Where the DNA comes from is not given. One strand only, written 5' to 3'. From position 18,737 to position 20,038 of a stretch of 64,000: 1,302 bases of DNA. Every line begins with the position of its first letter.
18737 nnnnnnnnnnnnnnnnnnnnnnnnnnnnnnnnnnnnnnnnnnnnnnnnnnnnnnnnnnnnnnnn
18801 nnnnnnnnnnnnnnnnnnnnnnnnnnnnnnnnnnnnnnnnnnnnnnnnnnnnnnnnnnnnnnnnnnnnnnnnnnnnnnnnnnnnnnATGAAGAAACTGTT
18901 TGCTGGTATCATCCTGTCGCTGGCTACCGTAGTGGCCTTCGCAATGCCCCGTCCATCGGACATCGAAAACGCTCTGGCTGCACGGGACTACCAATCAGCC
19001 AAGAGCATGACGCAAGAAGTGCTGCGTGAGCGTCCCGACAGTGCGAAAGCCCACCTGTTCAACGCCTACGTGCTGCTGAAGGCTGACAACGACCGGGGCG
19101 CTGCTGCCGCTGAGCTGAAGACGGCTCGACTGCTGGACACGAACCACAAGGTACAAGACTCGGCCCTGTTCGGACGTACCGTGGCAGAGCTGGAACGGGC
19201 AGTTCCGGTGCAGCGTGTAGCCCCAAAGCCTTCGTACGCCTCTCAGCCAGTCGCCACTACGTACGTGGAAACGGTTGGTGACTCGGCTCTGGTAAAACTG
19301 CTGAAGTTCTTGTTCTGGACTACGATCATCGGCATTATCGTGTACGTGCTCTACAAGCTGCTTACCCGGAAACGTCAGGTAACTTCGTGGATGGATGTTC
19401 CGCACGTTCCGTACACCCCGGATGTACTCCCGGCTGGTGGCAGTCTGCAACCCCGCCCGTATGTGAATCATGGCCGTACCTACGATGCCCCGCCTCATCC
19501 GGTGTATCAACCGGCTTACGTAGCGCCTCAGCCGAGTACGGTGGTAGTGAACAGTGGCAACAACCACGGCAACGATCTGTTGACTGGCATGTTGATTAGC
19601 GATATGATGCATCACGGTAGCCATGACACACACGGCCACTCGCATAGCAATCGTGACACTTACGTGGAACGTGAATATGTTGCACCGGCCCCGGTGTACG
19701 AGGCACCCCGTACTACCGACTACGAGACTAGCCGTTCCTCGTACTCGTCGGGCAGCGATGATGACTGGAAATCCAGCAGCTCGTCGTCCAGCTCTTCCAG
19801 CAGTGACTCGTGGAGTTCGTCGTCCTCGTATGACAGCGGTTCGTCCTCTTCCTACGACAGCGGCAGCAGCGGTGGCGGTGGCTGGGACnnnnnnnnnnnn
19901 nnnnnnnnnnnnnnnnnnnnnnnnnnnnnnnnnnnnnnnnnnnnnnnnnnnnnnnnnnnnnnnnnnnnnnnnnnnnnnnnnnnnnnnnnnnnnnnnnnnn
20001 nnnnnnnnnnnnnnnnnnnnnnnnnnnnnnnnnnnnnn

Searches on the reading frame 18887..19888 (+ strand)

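Call 78: search_protein_families(library=pfam, proteins=[window:18887-19888:+], max_evalue=0.001)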
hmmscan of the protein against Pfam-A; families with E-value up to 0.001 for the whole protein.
window:18887-19888:+ (334 aa): 2 families
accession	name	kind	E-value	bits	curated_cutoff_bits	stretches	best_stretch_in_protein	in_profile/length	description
PF14559.12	TPR_19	-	0.00014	22.6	25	1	29-86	1-57/68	Tetratricopeptide repeat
PF06682.17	SARAF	-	0.00047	20.4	30.8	0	134-329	155-326/333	SOCE-associated regulatory factor of calcium homoeostasis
